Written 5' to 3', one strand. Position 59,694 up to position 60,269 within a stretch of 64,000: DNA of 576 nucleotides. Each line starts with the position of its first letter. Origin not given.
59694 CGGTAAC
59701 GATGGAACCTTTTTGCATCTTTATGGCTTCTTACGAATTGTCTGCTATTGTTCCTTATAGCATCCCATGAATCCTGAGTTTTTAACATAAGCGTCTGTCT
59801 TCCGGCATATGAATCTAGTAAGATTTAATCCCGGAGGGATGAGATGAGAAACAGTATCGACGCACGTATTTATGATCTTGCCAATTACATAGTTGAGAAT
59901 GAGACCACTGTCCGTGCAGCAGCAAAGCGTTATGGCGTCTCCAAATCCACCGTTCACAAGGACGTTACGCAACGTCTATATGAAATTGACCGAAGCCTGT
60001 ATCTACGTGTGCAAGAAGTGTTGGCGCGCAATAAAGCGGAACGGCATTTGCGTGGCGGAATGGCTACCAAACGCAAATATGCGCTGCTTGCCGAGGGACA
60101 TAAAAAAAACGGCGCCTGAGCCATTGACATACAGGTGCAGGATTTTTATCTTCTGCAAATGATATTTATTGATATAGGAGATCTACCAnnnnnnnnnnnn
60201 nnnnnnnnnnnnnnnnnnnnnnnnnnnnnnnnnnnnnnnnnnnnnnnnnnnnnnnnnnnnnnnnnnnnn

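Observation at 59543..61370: S-box (SAM-I) leader precedes spoIIID, with metK only one gene further downstream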

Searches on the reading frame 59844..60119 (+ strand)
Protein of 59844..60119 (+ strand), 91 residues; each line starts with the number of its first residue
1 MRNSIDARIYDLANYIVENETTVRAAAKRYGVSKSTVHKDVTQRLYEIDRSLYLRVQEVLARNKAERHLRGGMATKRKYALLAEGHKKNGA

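Call 6: search_protein_families(library=pfam, proteins=[window:59844-60119:+])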
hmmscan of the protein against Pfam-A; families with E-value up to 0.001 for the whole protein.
window:59844-60119:+ (91 aa): 2 families
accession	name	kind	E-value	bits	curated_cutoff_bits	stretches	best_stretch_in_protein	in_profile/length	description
PF12116.14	SpoIIID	-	1.4e-34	118.5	27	1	3-80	2-79/82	Stage III sporulation protein D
PF05225.22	HTH_psq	-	5.6e-05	23.2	20.4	1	14-46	10-41/45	helix-turn-helix, Psq domain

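Call 7: find_related_loci(query=window:59844-60119:+, collection=genome_contigs, flank=4000)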
Query window:59844-60119:+ (91 aa) in genome_contigs; peptide patterns used: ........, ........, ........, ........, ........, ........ (x = any residue, [..] = any of these).
473 stretches matched a pattern; 355 encode a relative of the query (tblastn E <= 1e-3); the best 80 are kept; 80 distinct loci.
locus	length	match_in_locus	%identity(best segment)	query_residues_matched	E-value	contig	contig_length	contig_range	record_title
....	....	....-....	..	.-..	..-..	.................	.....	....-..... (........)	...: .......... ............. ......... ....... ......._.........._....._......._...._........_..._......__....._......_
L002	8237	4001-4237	67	1-79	3e-32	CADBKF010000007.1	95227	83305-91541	MAG: Ruminococcaceae bacterium isolate RUG14046 genome assembly, contig: RUG14046_asm_7, whole genome shotgun sequence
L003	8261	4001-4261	64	1-88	2e-31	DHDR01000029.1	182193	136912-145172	MAG TPA_asm: Ruminococcaceae bacterium UBA4871 UBA4871_contig_129, whole genome shotgun sequence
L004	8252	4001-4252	65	1-84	1e-31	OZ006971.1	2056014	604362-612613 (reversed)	MAG: uncultured Clostridia bacterium isolate 6732_HOM_VAC_s94.ctg000121c_hifiasm_circ MAG genome assembly, chromosome: 1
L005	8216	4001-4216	71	8-79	4e-31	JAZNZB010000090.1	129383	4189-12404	MAG: Eubacteriales bacterium isolate T1900044772_TS20190238.MAGScoT_cleanbin_000011 SGB_2452_k141_1295871, whole genome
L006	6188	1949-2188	61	8-90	7e-30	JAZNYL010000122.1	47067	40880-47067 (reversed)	MAG: Eubacteriales bacterium isolate T1900044776_TS20190242.MAGScoT_cleanbin_000008 SGB_2481_k141_580284, whole genome s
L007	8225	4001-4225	65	5-79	1e-29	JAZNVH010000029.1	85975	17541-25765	MAG: Candidatus Aphodoplasma sp. isolate T1900044791_TS20190257.MAGScoT_cleanbin_000003 SGB_2648_k141_24626, whole genom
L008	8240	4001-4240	64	1-80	2e-29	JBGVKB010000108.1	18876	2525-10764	MAG: Oscillospiraceae bacterium isolate fecal_MAG_459 fecal_MAG_459_contig_0108, whole genome shotgun sequence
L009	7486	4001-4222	66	6-79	2e-29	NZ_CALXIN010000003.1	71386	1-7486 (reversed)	MAG: uncultured Negativibacillus sp. isolate BRZ_EP__bin23 BRZ_EP__NODE_803_length_71386_cov_6.642514, whole genome shot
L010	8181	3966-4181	69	8-79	1e-29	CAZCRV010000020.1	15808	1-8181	MAG TPA_asm: uncultured Clostridium sp. isolate SRP315200_co1_677 genome assembly, contig: NODE_7370_length_15808_cov_10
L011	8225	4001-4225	64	5-79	3e-29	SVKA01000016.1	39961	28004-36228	MAG: Oscillospiraceae bacterium isolate SIG449 NODE_21854_length_39961_cov_2.014083, whole genome shotgun sequence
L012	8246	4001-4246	61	8-89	1e-28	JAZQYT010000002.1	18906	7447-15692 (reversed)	MAG: Eubacteriales bacterium isolate T1900045159_TC20190153.MAGScoT_cleanbin_000038 SGB_5018_k141_1502642, whole genome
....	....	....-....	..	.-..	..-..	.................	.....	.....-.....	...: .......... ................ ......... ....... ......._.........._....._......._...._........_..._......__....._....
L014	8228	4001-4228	64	4-79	1e-28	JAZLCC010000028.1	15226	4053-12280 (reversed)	MAG: Eubacteriales bacterium isolate T1900045054_TC20190047.MAGScoT_cleanbin_000018 SGB_4538_k141_1595574, whole genome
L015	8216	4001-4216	67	8-79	1e-28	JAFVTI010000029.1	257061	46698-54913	MAG: Clostridia bacterium isolate RGIG5376 Sheep_Colon-3__c915, whole genome shotgun sequence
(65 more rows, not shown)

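Call 8: find_homologous_proteins(query=window:59844-60119:+)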
Query window:59844-60119:+ (91 aa): 8000 proteins with E <= 0.001 among 8000 candidates; the best 120 are listed.
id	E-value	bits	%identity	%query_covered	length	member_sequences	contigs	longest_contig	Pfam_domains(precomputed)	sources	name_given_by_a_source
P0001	2.3e-48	179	94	99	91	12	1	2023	PF12116.15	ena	-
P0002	2.0e-42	160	85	98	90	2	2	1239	PF12116.15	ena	-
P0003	9.7e-39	149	81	97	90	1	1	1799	PF12116.15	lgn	-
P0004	3.2e-38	147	83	92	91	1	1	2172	PF12116.15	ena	-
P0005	3.6e-38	147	83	92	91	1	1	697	PF12116.15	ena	-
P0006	4.8e-38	146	83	92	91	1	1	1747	PF12116.15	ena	-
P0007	4.6e-36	140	82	91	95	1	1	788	PF12116.15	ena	-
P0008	9.4e-36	139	79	95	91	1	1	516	PF12116.15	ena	-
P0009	2.4e-34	135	80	91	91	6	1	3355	PF12116.15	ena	-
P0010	8.5e-34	133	77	97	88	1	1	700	PF12116.15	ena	-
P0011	2.8e-32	128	73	98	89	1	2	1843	PF12116.15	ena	-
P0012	4.5e-32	127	76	97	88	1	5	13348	PF12116.15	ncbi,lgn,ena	-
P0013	9.0e-32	126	74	97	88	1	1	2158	PF12116.15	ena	-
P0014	1.5e-31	126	76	92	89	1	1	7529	PF12116.15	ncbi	-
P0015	3.2e-31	125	75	97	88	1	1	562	PF12116.15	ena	-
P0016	1.0e-29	120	75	87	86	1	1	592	PF12116.15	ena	-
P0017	1.0e-28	117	72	87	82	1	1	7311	PF12116.15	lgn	-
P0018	3.2e-28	115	71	87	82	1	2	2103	PF12116.15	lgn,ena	-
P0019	4.4e-28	115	71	87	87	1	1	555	PF12116.15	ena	-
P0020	5.3e-28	114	67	97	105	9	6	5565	PF12116.15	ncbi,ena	-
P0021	8.6e-28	114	64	97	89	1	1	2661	PF12116.15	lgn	-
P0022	9.5e-28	114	70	87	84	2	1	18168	PF12116.15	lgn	-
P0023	1.6e-27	113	71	87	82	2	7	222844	PF12116.15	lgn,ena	-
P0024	3.0e-27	112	72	82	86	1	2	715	PF12116.15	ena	-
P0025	3.8e-27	112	67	87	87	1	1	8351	PF12116.15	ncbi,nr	ncbi:sporulation transcriptional regulator SpoIIID [Oscillospiraceae bacterium OttesenSCG-928-G22]|n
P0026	4.5e-27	111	70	87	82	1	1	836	PF12116.15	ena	-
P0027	4.8e-27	111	68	87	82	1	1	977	PF12116.15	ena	-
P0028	5.0e-27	111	70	87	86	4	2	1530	PF12116.15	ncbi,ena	-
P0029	6.3e-27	111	68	87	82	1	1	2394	PF12116.15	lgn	-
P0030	7.2e-27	111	68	87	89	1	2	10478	PF12116.15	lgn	-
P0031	8.4e-27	111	70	87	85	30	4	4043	PF12116.15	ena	-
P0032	8.7e-27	111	68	88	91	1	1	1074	PF12116.15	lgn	-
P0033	9.0e-27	110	67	87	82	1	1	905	PF12116.15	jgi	-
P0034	1.1e-26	110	67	87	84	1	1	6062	PF12116.15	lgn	-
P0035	1.1e-26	110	72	82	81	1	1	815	PF12116.15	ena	-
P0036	1.2e-26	110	70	87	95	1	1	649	PF12116.15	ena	-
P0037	1.2e-26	110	67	87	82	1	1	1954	PF12116.15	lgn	-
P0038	1.4e-26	110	66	87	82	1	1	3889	PF12116.15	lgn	-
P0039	1.6e-26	110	69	88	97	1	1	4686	PF13384.13,PF13518.13,PF12116.15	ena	-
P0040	1.6e-26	110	70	87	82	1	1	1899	PF12116.15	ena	-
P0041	1.9e-26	109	66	87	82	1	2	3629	PF12116.15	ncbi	-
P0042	1.9e-26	109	66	87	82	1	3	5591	PF12116.15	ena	-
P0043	2.2e-26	109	66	87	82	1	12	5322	PF12116.15,PF08220.19,PF05225.23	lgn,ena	-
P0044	2.4e-26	109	70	87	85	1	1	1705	PF12116.15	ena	-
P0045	2.7e-26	109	68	87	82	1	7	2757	PF12116.15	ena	-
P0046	2.8e-26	109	68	87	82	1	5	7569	PF12116.15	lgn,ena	-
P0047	2.8e-26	109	68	87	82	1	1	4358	PF12116.15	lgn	-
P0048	2.8e-26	109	67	87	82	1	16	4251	PF12116.15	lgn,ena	-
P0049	3.2e-26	109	70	87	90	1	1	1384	PF12116.15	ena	-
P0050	3.2e-26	109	68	87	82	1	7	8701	PF12116.15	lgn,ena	-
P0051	3.2e-26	109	63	88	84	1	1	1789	PF12116.15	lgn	-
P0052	3.3e-26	109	67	87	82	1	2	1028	PF12116.15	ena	-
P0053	3.3e-26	109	70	87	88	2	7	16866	PF12116.15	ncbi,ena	-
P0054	3.6e-26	109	67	87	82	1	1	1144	PF12116.15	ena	-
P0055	3.6e-26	109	67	87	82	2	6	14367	PF12116.15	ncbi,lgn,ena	-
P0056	3.8e-26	108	66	87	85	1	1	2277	PF12116.15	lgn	-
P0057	4.1e-26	108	72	82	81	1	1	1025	PF12116.15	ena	-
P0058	4.2e-26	108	68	87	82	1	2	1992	PF12116.15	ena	-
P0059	4.3e-26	108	72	82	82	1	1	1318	PF12116.15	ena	-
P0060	4.5e-26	108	68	87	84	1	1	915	PF12116.15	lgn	-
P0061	4.6e-26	108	67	87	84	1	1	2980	PF12116.15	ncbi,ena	-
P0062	4.7e-26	108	67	87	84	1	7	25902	PF12116.15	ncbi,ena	-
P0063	4.8e-26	108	67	87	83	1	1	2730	PF12116.15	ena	-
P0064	5.0e-26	108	67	87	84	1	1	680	PF12116.15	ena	-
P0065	5.2e-26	108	72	78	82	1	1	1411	PF12116.15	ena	-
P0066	5.9e-26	108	67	87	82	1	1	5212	PF12116.15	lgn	-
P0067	6.0e-26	108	63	87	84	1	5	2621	PF12116.15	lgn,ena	-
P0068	6.1e-26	108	66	87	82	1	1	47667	PF12116.15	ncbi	-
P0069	6.1e-26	108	62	87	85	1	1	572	PF13384.13,PF12116.15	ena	-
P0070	6.5e-26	108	67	87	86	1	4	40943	PF12116.15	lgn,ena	-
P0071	6.6e-26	108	67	87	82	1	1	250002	PF12116.15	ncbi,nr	ncbi:MAG: sporulation transcriptional regulator SpoIIID [Oscillospiraceae bacterium]|nr:sporulation 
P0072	7.0e-26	108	68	87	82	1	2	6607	PF12116.15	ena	-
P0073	7.1e-26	108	65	90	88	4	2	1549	PF12116.15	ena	-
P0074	7.2e-26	108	66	87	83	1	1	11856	PF12116.15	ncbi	-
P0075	7.5e-26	108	68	87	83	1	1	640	PF12116.15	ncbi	-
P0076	7.7e-26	108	70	87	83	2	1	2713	PF12116.15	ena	-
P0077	8.4e-26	107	74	75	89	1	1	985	PF12116.15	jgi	-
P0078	8.8e-26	107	67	87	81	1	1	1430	PF12116.15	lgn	-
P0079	9.0e-26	107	67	87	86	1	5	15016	PF12116.15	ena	-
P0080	9.8e-26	107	65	87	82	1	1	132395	PF12116.15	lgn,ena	-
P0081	1.0e-25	107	65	87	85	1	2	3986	PF12116.15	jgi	jgi:putative DeoR family transcriptional regulator (stage III sporulation protein D)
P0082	1.1e-25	107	66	87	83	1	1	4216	PF12116.15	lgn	-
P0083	1.2e-25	107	67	87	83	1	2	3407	PF12116.15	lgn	-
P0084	1.2e-25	107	65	93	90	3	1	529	PF12116.15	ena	-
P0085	1.3e-25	107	66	87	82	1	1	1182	PF12116.15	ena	-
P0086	1.3e-25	107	67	87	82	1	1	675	PF12116.15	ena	-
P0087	1.3e-25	107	65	87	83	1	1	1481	PF13384.13,PF12116.15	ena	-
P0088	1.4e-25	107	67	87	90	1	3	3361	PF12116.15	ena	-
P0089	1.4e-25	107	72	78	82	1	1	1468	PF12116.15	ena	-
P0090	1.4e-25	107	64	91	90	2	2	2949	PF12116.15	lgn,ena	-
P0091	1.4e-25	107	66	87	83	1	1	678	PF12116.15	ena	-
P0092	1.5e-25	107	67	87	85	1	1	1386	PF12116.15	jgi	jgi:putative DeoR family transcriptional regulator (stage III sporulation protein D)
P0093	1.6e-25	106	65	89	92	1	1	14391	PF12116.15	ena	-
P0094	1.7e-25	106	61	87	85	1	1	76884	PF12116.15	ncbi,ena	-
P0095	1.8e-25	106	67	87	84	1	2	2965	PF12116.15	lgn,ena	-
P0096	1.8e-25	106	61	87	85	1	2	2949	PF12116.15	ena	-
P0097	1.9e-25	106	66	87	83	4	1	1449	PF12116.15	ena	-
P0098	1.9e-25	106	66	87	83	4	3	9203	PF12116.15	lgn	-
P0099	1.9e-25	106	67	87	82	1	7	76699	PF12116.15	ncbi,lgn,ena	-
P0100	2.0e-25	106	70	78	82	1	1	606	PF12116.15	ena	-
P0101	2.0e-25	106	62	87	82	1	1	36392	PF12116.15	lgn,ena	-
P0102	2.1e-25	106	71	79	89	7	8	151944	PF12116.15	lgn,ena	-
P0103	2.1e-25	106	67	90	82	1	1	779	PF13384.13,PF12116.15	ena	-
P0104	2.1e-25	106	69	82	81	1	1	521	PF12116.15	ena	-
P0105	2.3e-25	106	71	87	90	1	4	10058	PF12116.15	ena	-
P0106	2.3e-25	106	67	87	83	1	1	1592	PF12116.15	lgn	-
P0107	2.4e-25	106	63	87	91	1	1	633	PF12116.15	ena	-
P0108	2.5e-25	106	62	87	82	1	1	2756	PF12116.15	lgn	-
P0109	2.6e-25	106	63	87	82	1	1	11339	PF12116.15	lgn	-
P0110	2.6e-25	106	65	92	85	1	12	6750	PF12116.15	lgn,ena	-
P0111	2.8e-25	106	66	87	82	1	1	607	PF12116.15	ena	-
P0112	2.8e-25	106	62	87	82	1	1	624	PF13384.13,PF12116.15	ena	-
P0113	2.9e-25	106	66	87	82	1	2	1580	PF12116.15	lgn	-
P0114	3.0e-25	106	63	87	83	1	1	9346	PF12116.15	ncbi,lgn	-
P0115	3.0e-25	106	65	87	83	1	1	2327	PF12116.15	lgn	-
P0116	3.1e-25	106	67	87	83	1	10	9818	PF12116.15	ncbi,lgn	-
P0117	3.2e-25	106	67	87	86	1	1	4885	PF13384.13,PF12116.15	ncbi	-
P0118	3.2e-25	106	67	87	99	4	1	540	PF12116.15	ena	-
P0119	3.5e-25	105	65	87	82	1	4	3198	PF13384.13,PF12116.15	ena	-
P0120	3.6e-25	105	69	82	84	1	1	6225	PF12116.15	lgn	-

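Call 10: find_encoding_contigs(protein=P0012, flank=4000, max_places=5)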
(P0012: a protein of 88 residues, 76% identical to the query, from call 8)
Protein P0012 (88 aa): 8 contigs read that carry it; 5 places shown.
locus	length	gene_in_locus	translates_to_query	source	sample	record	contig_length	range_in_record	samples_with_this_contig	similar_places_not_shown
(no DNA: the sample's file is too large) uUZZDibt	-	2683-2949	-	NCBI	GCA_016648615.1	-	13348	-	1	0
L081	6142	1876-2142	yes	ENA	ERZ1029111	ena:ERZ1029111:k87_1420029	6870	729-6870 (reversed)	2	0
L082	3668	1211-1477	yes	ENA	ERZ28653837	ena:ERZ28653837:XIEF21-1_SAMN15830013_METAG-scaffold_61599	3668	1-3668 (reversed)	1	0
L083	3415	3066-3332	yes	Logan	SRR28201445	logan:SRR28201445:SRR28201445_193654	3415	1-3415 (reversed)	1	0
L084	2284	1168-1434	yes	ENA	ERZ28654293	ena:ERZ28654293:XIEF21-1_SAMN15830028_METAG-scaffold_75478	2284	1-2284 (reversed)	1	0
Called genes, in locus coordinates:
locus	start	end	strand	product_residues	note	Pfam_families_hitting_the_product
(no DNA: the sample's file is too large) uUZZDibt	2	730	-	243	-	?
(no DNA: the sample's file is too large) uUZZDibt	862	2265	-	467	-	PF01554:MatE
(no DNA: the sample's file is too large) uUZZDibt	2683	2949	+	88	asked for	PF12116:SpoIIID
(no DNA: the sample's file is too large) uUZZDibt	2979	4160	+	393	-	PF00438:S-AdoMet_synt_N, PF02772:S-AdoMet_synt_M, PF02773:S-AdoMet_synt_C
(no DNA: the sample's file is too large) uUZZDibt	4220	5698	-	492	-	PF08903:DUF1846, PF20921:DUF1846_C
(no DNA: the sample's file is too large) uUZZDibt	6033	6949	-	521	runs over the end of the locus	PF00331:Glyco_hydro_10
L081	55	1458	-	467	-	PF01554:MatE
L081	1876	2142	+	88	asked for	PF12116:SpoIIID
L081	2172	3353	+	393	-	PF00438:S-AdoMet_synt_N, PF02772:S-AdoMet_synt_M, PF02773:S-AdoMet_synt_C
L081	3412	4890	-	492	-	PF08903:DUF1846, PF20921:DUF1846_C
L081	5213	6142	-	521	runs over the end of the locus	PF00331:Glyco_hydro_10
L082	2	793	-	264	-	?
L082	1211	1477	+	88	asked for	PF12116:SpoIIID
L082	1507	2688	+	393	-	PF00438:S-AdoMet_synt_N, PF02772:S-AdoMet_synt_M, PF02773:S-AdoMet_synt_C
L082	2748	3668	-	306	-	?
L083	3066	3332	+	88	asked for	PF12116:SpoIIID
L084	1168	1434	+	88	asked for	PF12116:SpoIIID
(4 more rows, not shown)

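Call 11: find_encoding_contigs(protein=P0014, flank=4000, max_places=3)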
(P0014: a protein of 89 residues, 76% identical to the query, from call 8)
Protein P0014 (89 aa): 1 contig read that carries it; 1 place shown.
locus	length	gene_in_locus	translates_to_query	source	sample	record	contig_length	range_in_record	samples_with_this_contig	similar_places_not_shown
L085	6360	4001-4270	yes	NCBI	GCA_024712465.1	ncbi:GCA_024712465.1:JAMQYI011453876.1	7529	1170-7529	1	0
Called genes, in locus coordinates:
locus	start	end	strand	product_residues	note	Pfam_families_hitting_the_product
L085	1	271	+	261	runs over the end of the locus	PF00702:Hydrolase, PF13344:Hydrolase_6, PF13242:Hydrolase_like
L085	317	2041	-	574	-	PF00664:ABC_membrane, PF00005:ABC_tran, PF02463:SMC_N (weak)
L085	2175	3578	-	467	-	PF01554:MatE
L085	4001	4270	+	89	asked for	PF12116:SpoIIID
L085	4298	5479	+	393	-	PF00438:S-AdoMet_synt_N, PF02772:S-AdoMet_synt_M, PF02773:S-AdoMet_synt_C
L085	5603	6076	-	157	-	PF00293:NUDIX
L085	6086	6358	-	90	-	?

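Call 12: find_encoding_contigs(protein=P0009, flank=4000, max_places=3)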
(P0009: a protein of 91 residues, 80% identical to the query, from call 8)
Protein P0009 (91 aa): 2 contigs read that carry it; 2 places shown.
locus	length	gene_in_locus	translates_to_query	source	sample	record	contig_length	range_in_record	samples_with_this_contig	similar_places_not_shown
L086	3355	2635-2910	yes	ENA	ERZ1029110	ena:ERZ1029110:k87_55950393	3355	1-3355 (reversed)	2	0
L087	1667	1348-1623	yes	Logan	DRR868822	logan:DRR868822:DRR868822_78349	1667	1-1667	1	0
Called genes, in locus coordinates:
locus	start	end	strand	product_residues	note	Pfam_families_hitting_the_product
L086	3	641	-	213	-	?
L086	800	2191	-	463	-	PF01554:MatE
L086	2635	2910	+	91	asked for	PF12116:SpoIIID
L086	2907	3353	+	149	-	?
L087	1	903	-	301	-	?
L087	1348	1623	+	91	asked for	PF12116:SpoIIID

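Call 14: find_encoding_contigs(protein=P0017, flank=4000, max_places=2)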
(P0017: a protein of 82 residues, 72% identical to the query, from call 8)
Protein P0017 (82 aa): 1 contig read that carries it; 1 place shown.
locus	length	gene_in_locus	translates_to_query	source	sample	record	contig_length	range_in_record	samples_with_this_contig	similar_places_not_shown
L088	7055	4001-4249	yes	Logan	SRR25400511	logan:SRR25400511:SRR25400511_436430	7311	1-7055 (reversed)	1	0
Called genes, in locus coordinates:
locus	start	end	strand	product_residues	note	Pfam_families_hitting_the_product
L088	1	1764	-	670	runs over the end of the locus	PF01926:MMR_HSR1, PF02421:FeoB_N, PF07670:Gate, PF07664:FeoB_C, PF07670:Gate (weak)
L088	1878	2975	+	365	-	PF13354:Beta-lactamase2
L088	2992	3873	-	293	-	PF00892:EamA, PF03151:TPT (weak), PF00892:EamA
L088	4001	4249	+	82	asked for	PF12116:SpoIIID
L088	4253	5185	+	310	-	PF04055:Radical_SAM, PF16199:Radical_SAM_C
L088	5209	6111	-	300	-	PF13228:DUF4037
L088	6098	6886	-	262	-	PF07719:TPR_2 (faint), PF13374:TPR_10 (faint), PF00515:TPR_1 (faint), PF13424:TPR_12 (weak)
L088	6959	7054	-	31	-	?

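Call 15: find_encoding_contigs(protein=P0020, flank=4000, max_places=2)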
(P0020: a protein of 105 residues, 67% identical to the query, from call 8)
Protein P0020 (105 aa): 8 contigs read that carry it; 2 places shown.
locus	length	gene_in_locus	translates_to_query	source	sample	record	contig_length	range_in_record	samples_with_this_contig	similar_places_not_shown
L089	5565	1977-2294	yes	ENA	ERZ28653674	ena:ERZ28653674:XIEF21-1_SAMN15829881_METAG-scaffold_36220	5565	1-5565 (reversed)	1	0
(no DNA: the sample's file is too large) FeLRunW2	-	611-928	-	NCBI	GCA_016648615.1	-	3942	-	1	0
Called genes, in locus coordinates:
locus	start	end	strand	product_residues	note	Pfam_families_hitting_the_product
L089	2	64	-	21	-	?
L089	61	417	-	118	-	PF04277:OAD_gamma (weak)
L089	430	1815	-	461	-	PF00682:HMGL-like, PF02436:PYC_OADA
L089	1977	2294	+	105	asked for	PF12116:SpoIIID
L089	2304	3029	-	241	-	PF01643:Acyl-ACP_TE, PF13279:4HBT_2 (faint), PF20791:Acyl-ACP_TE_C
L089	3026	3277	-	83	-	-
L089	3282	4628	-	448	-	PF00501:AMP-binding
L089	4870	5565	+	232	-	?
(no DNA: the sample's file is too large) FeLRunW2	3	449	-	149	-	?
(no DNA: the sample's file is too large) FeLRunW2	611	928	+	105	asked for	PF12116:SpoIIID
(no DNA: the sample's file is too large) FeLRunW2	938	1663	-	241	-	PF01643:Acyl-ACP_TE, PF13279:4HBT_2 (faint), PF20791:Acyl-ACP_TE_C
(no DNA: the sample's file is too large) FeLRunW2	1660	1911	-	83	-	-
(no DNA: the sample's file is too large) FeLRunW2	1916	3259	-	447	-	PF00501:AMP-binding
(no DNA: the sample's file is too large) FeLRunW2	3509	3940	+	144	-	?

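Call 32: search_protein_families(library=ncbifam, proteins=[window:59844-60119:+])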
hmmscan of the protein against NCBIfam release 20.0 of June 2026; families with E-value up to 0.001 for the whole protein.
window:59844-60119:+ (91 aa): 1 family
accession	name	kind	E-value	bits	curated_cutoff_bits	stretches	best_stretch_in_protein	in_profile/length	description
TIGR02844.1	spore_III_D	equivalog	1.3e-30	105.6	111.5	1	4-80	3-79/80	sporulation transcriptional regulator SpoIIID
